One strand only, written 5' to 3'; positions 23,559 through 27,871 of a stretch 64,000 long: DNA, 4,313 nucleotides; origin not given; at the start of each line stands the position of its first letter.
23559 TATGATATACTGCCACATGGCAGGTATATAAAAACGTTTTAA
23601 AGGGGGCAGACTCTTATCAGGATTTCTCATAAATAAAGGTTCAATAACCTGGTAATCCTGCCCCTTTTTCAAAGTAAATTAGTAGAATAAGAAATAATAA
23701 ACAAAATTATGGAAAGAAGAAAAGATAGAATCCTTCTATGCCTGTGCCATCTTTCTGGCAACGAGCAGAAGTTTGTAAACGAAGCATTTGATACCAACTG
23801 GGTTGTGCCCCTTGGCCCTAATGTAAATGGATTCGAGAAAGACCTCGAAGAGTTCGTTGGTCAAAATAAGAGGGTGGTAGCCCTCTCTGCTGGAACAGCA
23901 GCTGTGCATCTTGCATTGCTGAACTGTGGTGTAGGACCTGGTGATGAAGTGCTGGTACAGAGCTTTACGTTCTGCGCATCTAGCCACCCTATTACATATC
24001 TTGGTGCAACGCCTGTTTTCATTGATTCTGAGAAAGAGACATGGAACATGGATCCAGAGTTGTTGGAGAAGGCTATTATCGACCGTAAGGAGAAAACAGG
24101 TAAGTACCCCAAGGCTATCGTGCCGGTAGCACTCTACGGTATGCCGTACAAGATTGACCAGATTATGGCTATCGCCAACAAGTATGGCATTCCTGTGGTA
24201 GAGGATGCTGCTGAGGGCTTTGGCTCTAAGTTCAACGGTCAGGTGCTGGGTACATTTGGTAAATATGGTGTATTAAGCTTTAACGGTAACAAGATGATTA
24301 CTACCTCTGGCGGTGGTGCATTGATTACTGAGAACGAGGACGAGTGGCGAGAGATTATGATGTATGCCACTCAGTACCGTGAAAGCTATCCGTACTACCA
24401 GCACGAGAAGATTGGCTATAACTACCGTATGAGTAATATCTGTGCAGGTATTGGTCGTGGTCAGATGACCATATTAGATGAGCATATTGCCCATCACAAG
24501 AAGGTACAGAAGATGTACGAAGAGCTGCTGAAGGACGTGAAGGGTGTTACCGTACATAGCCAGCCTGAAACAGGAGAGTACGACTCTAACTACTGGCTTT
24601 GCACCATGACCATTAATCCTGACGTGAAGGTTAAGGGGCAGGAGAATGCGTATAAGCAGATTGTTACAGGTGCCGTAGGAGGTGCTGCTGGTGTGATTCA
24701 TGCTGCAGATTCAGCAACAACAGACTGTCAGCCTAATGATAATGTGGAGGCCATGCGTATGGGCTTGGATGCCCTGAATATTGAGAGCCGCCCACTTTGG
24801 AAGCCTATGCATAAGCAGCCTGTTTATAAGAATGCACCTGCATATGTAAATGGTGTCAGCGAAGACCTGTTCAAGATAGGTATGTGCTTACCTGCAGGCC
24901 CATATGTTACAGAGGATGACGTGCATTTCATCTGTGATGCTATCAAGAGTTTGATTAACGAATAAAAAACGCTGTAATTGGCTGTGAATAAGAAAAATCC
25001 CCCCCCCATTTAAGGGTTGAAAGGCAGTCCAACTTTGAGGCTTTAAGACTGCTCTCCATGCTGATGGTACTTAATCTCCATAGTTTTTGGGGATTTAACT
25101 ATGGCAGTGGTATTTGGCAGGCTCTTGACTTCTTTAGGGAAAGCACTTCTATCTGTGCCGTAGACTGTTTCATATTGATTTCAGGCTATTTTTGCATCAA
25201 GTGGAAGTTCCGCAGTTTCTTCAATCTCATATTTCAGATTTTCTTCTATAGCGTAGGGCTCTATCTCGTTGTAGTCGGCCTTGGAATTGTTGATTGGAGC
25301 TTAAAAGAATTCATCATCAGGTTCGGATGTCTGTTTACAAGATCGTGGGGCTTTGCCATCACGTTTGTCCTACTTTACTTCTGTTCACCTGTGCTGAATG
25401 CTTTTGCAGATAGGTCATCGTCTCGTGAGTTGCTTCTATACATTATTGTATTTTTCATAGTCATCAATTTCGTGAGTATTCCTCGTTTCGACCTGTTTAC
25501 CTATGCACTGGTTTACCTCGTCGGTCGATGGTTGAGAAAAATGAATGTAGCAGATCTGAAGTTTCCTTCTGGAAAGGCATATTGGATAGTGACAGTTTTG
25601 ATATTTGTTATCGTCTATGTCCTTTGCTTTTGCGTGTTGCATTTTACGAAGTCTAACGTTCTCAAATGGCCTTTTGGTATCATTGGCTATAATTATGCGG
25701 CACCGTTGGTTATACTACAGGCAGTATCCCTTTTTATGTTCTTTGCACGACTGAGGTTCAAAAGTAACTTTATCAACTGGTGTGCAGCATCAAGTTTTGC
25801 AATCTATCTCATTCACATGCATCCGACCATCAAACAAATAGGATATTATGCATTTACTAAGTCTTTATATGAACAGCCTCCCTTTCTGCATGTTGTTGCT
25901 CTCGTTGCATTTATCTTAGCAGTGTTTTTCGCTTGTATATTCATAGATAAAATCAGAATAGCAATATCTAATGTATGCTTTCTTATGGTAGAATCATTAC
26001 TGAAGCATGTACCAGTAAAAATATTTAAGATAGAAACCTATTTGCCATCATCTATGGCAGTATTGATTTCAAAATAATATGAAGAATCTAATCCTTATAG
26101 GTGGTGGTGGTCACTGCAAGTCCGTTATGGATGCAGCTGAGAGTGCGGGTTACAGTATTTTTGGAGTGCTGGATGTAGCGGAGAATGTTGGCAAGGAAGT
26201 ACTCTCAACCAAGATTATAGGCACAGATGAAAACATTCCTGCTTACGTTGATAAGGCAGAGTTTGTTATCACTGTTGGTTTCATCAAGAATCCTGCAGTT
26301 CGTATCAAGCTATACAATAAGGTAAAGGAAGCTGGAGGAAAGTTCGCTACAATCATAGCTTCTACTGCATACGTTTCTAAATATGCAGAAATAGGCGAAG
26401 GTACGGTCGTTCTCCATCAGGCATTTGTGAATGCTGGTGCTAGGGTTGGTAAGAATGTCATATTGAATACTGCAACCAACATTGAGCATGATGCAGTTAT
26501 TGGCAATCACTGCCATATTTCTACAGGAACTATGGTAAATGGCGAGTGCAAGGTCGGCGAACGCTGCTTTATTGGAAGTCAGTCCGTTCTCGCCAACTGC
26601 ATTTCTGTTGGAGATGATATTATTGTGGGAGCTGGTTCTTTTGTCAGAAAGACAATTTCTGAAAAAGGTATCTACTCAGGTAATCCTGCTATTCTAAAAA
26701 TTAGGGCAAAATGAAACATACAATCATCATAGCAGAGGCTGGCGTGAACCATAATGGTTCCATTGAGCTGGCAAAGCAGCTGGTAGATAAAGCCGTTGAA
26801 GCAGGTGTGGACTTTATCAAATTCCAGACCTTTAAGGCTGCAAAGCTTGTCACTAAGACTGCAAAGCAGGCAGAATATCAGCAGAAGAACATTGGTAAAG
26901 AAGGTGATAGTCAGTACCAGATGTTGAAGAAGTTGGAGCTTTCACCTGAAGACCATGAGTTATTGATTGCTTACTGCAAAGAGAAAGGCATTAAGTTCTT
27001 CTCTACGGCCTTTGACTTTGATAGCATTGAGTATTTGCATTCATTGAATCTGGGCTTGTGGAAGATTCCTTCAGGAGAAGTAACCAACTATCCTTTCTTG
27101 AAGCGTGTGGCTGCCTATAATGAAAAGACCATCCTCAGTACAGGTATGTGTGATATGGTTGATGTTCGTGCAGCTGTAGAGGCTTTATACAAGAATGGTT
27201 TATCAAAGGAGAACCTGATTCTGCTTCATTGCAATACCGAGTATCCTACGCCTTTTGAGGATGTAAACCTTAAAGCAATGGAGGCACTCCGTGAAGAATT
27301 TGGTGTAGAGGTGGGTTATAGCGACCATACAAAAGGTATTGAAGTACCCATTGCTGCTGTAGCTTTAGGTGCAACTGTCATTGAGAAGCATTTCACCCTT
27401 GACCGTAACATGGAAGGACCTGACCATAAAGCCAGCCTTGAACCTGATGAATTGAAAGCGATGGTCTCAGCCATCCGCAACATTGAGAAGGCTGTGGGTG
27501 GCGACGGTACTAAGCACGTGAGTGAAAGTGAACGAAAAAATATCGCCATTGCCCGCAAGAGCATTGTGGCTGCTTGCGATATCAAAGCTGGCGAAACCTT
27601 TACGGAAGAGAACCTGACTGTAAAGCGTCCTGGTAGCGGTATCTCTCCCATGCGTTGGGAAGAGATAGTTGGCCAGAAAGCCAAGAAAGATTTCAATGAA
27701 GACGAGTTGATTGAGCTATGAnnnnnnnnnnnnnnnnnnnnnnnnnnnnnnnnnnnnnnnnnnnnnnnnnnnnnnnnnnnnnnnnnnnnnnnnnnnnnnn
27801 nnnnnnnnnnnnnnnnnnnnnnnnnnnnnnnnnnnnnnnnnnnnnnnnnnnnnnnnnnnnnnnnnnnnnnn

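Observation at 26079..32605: Legionaminic-acid-type pathway with two extra Gfo/Idh/MocA oxidoreductases: possibly an unusual nonulosonic acid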

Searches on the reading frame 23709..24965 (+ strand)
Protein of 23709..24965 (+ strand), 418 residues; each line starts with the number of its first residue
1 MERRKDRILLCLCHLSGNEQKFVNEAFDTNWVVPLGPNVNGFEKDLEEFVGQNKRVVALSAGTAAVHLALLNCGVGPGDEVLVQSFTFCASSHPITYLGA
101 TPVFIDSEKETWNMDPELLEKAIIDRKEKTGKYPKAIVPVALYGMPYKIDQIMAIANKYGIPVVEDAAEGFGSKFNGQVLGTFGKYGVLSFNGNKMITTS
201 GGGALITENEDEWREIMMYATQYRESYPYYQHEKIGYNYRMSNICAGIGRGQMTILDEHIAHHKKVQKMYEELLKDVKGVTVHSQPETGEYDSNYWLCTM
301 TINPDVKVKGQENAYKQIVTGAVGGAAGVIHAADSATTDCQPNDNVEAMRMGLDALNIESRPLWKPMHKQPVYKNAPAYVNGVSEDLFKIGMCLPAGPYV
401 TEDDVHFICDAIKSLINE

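Call 3: search_protein_families(library=pfam, proteins=[window:23709-24965:+])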
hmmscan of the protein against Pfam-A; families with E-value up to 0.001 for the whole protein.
window:23709-24965:+ (418 aa): 5 families
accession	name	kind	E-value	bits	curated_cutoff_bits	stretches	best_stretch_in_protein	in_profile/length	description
PF01041.23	DegT_DnrJ_EryC1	-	6e-89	299.2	19.8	2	18-304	6-284/360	DegT/DnrJ/EryC1/StrS aminotransferase family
PF00155.27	Aminotran_1_2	-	1.1e-05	25.3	19.7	1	42-164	47-183/361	Aminotransferase class I and II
PF01212.27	Beta_elim_lyase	-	1.9e-05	24.6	27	1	37-284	32-275/288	Beta-eliminating lyase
PF00266.25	Aminotran_5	-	2.1e-05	24.1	21.5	1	40-282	46-299/371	Aminotransferase class-V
PF01276.26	OKR_DC_1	-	0.0001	21.7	27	1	59-176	87-213/417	Orn/Lys/Arg decarboxylase, major domain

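Call 4: search_protein_families(library=ncbifam, proteins=[window:23709-24965:+])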
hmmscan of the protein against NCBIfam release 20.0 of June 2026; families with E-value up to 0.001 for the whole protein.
window:23709-24965:+ (418 aa): 13 families
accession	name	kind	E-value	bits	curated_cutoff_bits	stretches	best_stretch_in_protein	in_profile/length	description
TIGR04181.1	NHT_00031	hypoth_equivalog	5.3e-102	341.4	420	2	9-304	2-304/359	LegC family aminotransferase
TIGR03588.1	PseC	equivalog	3e-60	204.1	423.5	1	20-309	14-308/380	UDP-4-amino-4,6-dideoxy-N-acetyl-beta-L-altrosamine transaminase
TIGR04427.1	PLP_DesI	equivalog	7.7e-48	163.5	650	2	23-297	38-300/390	dTDP-4-dehydro-6-deoxyglucose aminotransferase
NF008658.2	PRK11658.1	equivalog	1.3e-44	152.4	631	1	15-289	12-285/379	UDP-4-amino-4-deoxy-L-arabinose aminotransferase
NF008687.0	PRK11706.1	equivalog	1.9e-42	145.4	375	1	13-288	7-281/375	dTDP-4-amino-4,6-dideoxygalactose transaminase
TIGR02379.1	ECA_wecE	subfamily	1.5e-36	126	434.85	1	13-286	7-280/376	dTDP-4-amino-4,6-dideoxy-D-glucose transaminase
NF011936.0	PRK15407.1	equivalog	3.5e-33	115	423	2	22-211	52-239/440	lipopolysaccharide biosynthesis protein RfbH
NF005588.0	PRK07309.1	equivalog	3.8e-07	29.3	576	1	56-166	95-205/391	pyridoxal phosphate-dependent aminotransferase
NF006810.0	PRK09331.1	subfamily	5.5e-07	28.7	301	1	37-227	65-253/397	Sep-tRNA:Cys-tRNA synthetase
NF004975.0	PRK06348.1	equivalog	0.00018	20.6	549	1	44-127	80-163/384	pyridoxal phosphate-dependent aminotransferase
NF004770.0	PRK06108.1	subfamily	0.00029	19.8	422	1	52-126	95-170/396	pyridoxal phosphate-dependent aminotransferase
NF006488.0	PRK08912.1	equivalog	0.0006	18.8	498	1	53-126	87-159/387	aminotransferase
NF005817.0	PRK07683.1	equivalog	0.00099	17.9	575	0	55-127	91-162/387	aminotransferase A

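Call 36: search_solved_structures(query=window:23709-24965:+, max_evalue=1e-20)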
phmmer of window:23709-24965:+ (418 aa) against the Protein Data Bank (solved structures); distinct sequences matched with E-value up to 1e-20: 46.
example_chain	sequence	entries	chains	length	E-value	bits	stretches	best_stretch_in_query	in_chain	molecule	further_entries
1o61_A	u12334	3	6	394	5.7e-85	289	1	8-412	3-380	aminotransferase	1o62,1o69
4ztc_A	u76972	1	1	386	4.2e-84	286.1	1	8-412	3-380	Aminotransferase homolog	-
7b0m_AAA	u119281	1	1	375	6.3e-65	223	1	15-303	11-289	Sugar aminotransferase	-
3bn1_A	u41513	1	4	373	9.3e-63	215.8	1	7-301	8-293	Perosamine synthetase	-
3dr7_A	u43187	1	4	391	1.1e-62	215.5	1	7-302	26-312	Putative perosamine synthetase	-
3dr4_A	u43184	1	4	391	7.5e-62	212.8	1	7-300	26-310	Putative perosamine synthetase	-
4qgr_A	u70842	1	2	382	4.3e-45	157.6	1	35-280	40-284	DegT/DnrJ/EryC1/StrS aminotransferase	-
3nyu_A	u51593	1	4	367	1.2e-44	156.1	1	35-277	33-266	Aminotransferase WbpE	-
3nu7_A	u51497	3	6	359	3.2e-44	154.7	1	35-277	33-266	Aminotransferase WbpE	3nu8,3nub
3nys_A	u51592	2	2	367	7.9e-44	153.4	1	35-277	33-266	Aminotransferase WbpE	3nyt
8vr3_A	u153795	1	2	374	3.7e-42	148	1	36-278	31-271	DegT/DnrJ/EryC1/StrS aminotransferase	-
8vr5_A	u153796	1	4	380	3.9e-42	147.9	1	36-278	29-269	DegT/DnrJ/EryC1/StrS aminotransferase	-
9bgp_A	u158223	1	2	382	6.1e-41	143.9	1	36-281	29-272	aminotransferase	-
7b0d_A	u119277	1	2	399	1.4e-40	142.8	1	23-281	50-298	Glutamine--scyllo-inositol transaminase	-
9bgr_A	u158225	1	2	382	4.1e-40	141.2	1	36-281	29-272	aminotransferase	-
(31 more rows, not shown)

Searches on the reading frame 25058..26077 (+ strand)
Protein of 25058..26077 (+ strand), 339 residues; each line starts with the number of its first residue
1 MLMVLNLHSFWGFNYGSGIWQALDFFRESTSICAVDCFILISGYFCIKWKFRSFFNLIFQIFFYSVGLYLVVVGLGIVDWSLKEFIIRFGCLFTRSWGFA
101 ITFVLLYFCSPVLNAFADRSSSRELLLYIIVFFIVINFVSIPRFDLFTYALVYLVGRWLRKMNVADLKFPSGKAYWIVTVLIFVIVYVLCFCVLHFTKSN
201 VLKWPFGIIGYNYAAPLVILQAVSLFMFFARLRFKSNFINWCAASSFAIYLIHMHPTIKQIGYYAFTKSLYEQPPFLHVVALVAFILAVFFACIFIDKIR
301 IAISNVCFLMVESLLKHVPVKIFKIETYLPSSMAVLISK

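Call 3: search_protein_families(library=pfam, proteins=[window:25058-26077:+])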
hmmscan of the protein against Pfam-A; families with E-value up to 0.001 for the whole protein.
window:25058-26077:+ (339 aa): 1 family
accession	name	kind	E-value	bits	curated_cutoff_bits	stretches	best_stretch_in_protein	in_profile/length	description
PF01757.29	Acyl_transf_3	-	5.4e-12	45.8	31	1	1-293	12-324/326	Acyltransferase domain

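Call 4: search_protein_families(library=ncbifam, proteins=[window:25058-26077:+])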
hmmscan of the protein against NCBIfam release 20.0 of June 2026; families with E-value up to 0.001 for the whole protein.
window:25058-26077:+ (339 aa): 0 families

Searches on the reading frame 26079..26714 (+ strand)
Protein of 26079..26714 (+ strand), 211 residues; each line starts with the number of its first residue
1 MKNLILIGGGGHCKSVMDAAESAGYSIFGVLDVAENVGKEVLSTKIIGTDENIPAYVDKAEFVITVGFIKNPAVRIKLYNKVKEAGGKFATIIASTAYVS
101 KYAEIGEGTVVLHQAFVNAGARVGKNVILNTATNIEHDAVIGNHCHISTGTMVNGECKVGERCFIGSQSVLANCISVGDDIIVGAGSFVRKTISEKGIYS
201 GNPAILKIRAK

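Call 3: search_protein_families(library=pfam, proteins=[window:26079-26714:+])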
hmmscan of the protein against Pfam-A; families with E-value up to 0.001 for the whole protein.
window:26079-26714:+ (211 aa): 5 families
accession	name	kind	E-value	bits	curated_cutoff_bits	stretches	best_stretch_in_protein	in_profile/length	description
PF00132.30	Hexapep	-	2.1e-14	52.9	27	2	157-191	2-36/36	Bacterial transferase hexapeptide (six repeats)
PF17836.7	PglD_N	-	5.5e-12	46.5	23.4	1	3-82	1-78/78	PglD N-terminal domain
PF25084.1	LbH_EIF2B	-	7.4e-08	32.8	54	1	125-194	8-75/105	EIF2B subunit epsilon LbH domain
PF14602.12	Hexapep_2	-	7.1e-07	29.3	27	1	158-189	3-32/34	Hexapeptide repeat of succinyl-transferase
PF24894.1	Hexapep_GlmU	-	0.00014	22.4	23.3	0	91-143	35-85/104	GlmU-like, C-terminal hexapeptide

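Call 4: search_protein_families(library=ncbifam, proteins=[window:26079-26714:+])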
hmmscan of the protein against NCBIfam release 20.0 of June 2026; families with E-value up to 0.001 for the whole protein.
window:26079-26714:+ (211 aa): 46 families (the best 25 are shown)
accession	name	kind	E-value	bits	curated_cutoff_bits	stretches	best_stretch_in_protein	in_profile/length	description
TIGR03570.1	NeuD_NnaD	subfamily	1.1e-57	194.9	160.8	1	3-204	1-201/202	NeuD/PglB/VioB family sugar acetyltransferase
NF002060.0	PRK00892.1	subfamily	2.1e-19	69.9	207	2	135-204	242-312/345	UDP-3-O-(3-hydroxymyristoyl)glucosamine N-acyltransferase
TIGR01853.1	lipid_A_lpxD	equivalog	2.3e-16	59.7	242.5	1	133-205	231-303/325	UDP-3-O-(3-hydroxymyristoyl)glucosamine N-acyltransferase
TIGR03532.1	DapD_Ac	equivalog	2.2e-12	47.1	231.75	1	92-204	88-208/231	2,3,4,5-tetrahydropyridine-2,6-dicarboxylate N-acetyltransferase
NF003657.0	PRK05289.1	equivalog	7.3e-12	44.9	226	1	121-205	107-191/264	acyl-ACP--UDP-N-acetylglucosamine O-acyltransferase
TIGR01852.1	lipid_A_lpxA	equivalog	3.9e-11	42.7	231.05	1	99-205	79-186/254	acyl-ACP--UDP-N-acetylglucosamine O-acyltransferase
NF007797.0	PRK10502.1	subfamily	1.3e-10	41.3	192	1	123-206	81-175/183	WcaF family extracellular polysaccharide biosynthesis acetyltransferase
NF010935.0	PRK14355.1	equivalog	4.9e-10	38.6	718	1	131-193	261-322/459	bifunctional UDP-N-acetylglucosamine diphosphorylase/glucosamine-1-phosphate N-acetyltransferase GlmU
NF008808.1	PRK11830.1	equivalog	2.2e-09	37.2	204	1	93-193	75-182/243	2,3,4,5-tetrahydropyridine-2,6-dicarboxylate N-succinyltransferase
NF007240.0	PRK09677.1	equivalog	2.2e-09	37.1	243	1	155-207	129-182/192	putative lipopolysaccharide biosynthesis O-acetyl transferase WbbJ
NF010934.1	PRK14354.1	equivalog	6.9e-09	34.7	450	1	91-154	250-313/447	bifunctional UDP-N-acetylglucosamine diphosphorylase/glucosamine-1-phosphate N-acetyltransferase GlmU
NF010936.0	PRK14356.1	equivalog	7.2e-09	35.1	666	1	158-196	400-438/456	bifunctional UDP-N-acetylglucosamine diphosphorylase/glucosamine-1-phosphate N-acetyltransferase GlmU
NF007499.0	PRK10092.1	equivalog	3.3e-08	33.5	314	1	150-205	123-178/183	maltose O-acetyltransferase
NF010933.0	PRK14353.1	equivalog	4.1e-08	32.3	505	1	92-196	305-420/453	bifunctional UDP-N-acetylglucosamine diphosphorylase/glucosamine-1-phosphate N-acetyltransferase GlmU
TIGR04008.1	WcaF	equivalog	1e-07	32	326.3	1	138-206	105-174/180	colanic acid biosynthesis acetyltransferase WcaF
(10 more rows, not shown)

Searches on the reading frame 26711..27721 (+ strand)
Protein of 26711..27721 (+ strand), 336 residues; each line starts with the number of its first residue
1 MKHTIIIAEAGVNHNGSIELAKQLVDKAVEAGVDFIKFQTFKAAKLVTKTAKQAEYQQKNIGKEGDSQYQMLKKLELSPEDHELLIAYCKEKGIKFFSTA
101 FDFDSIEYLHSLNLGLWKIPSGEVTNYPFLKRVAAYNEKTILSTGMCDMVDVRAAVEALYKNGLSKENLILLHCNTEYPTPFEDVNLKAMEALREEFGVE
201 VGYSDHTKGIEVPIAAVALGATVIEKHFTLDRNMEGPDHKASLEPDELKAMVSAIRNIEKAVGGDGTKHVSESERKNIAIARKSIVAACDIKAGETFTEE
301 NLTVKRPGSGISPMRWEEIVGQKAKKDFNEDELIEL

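Call 3: search_protein_families(library=pfam, proteins=[window:26711-27721:+])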
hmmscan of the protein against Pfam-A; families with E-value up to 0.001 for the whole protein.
window:26711-27721:+ (336 aa): 2 families
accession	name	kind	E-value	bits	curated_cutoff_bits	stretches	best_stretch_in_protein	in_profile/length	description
PF03102.20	NeuB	-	7.3e-101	337.1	22.1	1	24-264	1-238/241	NeuB family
PF08666.17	SAF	-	1.3e-12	48.5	21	1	283-334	2-57/63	SAF domain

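Call 4: search_protein_families(library=ncbifam, proteins=[window:26711-27721:+])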
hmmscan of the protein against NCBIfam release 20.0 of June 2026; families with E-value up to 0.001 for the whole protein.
window:26711-27721:+ (336 aa): 2 families
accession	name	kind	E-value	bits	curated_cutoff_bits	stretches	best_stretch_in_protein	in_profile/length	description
TIGR03569.1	NeuB_NnaB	equivalog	8.8e-155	514.7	399.65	1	4-334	1-329/329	N-acetylneuraminate synthase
TIGR03586.1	PseI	equivalog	2.4e-91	306.3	340.25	1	4-331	2-324/327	pseudaminic acid synthase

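Call 34: search_solved_structures(query=window:26711-27721:+, max_evalue=1e-10)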
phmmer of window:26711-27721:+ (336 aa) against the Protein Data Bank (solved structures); distinct sequences matched with E-value up to 1e-10: 8.
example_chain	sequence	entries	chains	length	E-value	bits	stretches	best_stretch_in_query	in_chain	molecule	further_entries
8h2c_A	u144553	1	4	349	1.2e-59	205.5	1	3-329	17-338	Pseudaminic acid synthase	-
1vli_A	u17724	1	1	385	2.3e-53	184.9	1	5-327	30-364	Spore coat polysaccharide biosynthesis protein spsE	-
1xuu_A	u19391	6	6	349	8e-53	183.1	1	4-324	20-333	polysialic acid capsule biosynthesis protein SiaC | N-acetylneuraminate synthase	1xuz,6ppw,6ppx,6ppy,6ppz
2wqp_A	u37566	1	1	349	8e-53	183.1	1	4-324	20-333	POLYSIALIC ACID CAPSULE BIOSYNTHESIS PROTEIN SIAC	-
4ipj_A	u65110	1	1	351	2.2e-52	181.7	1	4-324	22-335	Polysialic acid capsule biosynthesis protein SiaC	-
4ipi_A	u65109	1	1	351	5.6e-52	180.3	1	4-324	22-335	Polysialic acid capsule biosynthesis protein SiaC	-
6ncs_A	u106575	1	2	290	5.1e-43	150.9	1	5-278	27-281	N-acetylneuraminic acid (Sialic acid) synthetase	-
3g8r_A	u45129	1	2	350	2.7e-31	112.4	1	6-326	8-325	Probable spore coat polysaccharide biosynthesis protein E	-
